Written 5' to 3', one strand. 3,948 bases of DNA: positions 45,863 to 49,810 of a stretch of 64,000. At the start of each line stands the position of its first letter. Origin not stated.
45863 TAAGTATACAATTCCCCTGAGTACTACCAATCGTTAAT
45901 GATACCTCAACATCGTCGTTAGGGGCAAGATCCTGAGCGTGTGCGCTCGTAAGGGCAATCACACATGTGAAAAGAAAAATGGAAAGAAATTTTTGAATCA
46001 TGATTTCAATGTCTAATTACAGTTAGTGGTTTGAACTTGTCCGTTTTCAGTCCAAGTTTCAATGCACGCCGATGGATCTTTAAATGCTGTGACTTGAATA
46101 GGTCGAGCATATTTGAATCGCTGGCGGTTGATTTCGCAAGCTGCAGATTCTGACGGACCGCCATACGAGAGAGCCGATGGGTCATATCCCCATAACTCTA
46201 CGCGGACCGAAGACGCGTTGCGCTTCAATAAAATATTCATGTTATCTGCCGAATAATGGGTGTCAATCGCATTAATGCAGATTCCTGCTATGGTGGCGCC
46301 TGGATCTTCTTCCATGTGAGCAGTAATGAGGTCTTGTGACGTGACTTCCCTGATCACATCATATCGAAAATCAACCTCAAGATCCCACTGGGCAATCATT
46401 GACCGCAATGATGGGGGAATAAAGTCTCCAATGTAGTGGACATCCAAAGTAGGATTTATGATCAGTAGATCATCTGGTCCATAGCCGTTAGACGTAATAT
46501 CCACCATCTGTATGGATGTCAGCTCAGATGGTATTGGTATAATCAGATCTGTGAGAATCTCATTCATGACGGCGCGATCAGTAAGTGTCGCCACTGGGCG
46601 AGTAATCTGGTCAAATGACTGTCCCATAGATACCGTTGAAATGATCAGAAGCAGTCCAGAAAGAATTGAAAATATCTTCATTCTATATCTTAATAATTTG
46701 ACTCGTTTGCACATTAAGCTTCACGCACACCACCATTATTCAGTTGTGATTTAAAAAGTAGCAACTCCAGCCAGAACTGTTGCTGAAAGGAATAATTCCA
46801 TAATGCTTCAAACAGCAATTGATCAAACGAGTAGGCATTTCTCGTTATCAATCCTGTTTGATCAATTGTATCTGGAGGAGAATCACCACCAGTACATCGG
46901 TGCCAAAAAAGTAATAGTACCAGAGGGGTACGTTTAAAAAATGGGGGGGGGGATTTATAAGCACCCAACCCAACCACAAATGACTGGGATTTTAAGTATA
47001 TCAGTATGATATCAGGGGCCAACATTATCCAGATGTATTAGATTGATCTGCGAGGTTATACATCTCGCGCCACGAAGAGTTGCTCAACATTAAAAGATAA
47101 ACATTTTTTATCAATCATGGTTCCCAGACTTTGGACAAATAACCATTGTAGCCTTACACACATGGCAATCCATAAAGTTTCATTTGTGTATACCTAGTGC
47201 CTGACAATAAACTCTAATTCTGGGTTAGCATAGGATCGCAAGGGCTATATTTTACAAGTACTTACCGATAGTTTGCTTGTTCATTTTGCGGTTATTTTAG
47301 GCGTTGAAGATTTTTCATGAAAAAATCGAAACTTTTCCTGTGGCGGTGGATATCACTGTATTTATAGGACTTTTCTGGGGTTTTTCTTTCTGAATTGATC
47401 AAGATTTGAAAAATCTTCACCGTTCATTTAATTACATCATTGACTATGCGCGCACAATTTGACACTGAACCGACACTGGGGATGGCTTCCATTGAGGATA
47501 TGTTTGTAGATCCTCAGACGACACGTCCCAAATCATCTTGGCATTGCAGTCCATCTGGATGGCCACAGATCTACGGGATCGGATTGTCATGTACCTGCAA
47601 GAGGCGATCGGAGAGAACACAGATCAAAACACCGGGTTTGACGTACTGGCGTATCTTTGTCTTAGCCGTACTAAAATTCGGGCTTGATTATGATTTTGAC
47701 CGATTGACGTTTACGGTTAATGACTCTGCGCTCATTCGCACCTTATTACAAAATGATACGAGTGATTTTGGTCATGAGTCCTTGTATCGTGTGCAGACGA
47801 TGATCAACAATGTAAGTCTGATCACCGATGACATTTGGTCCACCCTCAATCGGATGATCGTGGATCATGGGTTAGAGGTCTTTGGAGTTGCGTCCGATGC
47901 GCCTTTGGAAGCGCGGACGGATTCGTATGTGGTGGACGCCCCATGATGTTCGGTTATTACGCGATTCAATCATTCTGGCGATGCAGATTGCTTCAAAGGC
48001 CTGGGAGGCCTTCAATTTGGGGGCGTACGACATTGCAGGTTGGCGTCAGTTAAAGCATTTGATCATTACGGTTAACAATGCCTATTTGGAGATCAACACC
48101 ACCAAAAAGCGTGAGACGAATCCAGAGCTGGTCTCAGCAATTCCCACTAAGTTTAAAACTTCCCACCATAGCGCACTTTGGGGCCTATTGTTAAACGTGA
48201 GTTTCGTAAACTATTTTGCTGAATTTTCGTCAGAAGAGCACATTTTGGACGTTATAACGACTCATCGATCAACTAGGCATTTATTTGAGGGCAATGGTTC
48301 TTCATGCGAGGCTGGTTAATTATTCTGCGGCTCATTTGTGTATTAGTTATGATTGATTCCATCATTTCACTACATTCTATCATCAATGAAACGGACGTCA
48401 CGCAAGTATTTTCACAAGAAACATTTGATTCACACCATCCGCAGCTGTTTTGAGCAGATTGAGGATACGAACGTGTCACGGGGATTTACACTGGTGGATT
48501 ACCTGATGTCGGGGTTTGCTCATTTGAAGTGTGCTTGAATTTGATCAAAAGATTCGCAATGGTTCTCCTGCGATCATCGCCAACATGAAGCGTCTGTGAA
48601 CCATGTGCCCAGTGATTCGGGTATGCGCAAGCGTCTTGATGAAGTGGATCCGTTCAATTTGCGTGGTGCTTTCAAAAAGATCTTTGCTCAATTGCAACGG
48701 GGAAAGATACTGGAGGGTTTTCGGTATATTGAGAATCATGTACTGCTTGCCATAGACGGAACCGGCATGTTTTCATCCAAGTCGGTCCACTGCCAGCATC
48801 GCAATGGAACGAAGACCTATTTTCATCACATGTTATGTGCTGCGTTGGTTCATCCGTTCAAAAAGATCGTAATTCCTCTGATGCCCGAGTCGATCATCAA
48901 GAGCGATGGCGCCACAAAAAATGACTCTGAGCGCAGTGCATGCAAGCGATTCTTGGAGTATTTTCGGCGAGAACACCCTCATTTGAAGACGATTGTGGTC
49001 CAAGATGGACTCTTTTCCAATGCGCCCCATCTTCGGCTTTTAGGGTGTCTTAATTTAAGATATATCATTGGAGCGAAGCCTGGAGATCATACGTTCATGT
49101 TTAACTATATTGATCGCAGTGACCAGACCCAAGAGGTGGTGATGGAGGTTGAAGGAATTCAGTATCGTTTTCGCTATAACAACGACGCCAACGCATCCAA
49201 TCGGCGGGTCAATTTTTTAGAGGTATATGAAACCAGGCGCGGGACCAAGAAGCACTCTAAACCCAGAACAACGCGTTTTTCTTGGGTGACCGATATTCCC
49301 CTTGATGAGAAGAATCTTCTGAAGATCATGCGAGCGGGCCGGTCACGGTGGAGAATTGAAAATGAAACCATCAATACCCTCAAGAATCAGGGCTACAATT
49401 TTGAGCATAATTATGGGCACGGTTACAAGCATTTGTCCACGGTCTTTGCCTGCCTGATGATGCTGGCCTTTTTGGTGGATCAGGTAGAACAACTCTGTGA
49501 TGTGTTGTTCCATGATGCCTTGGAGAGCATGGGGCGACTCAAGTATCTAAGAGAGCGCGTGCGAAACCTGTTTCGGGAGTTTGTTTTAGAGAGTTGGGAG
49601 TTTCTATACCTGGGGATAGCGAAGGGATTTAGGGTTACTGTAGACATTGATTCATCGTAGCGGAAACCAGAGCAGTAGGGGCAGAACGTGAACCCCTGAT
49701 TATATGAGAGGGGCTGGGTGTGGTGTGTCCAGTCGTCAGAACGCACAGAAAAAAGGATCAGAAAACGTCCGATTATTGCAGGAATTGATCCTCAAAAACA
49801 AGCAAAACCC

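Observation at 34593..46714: Chaperone-usher-like pilus locus built from DUF4402/SCPU-like subunits in a T9SS-type genome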

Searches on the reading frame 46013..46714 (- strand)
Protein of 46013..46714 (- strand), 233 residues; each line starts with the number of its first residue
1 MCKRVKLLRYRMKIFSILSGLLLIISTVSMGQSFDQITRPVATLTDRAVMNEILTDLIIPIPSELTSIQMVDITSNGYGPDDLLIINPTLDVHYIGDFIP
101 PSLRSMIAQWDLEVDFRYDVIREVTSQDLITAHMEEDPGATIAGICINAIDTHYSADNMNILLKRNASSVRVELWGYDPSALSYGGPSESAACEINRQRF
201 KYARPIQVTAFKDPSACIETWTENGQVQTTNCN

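Call 3: search_protein_families(library=pfam, proteins=[window:46013-46714:-], max_evalue=1)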
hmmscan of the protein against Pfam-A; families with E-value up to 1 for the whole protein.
window:46013-46714:- (233 aa): 0 families

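Call 4: search_protein_families(library=ncbifam, proteins=[window:46013-46714:-], max_evalue=1)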
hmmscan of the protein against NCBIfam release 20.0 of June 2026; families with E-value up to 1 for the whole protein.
window:46013-46714:- (233 aa): 0 families

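Call 78: search_protein_families(library=pfam, proteins=[window:46013-46714:-], max_evalue=10)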
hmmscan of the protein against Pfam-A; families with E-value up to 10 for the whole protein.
window:46013-46714:- (233 aa): 0 families

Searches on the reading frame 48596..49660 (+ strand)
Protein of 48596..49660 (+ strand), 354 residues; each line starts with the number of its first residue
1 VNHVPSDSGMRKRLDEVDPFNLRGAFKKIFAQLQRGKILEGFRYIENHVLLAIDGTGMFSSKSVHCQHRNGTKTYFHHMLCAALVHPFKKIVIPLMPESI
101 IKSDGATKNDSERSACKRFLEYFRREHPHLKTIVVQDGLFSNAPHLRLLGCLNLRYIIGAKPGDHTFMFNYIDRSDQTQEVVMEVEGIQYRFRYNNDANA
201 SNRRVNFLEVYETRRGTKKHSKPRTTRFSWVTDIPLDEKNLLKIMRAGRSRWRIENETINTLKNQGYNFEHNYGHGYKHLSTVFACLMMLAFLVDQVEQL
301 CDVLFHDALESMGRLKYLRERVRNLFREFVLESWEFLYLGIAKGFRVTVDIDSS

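Call 40: search_protein_families(library=pfam, proteins=[window:48596-49660:+], max_evalue=0.001)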
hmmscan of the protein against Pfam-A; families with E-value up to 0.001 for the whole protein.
window:48596-49660:+ (354 aa): 1 family
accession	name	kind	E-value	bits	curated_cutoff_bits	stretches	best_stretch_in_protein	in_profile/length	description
PF01609.27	DDE_Tnp_1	-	3e-05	24.3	23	1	50-285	6-192/200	Transposase DDE domain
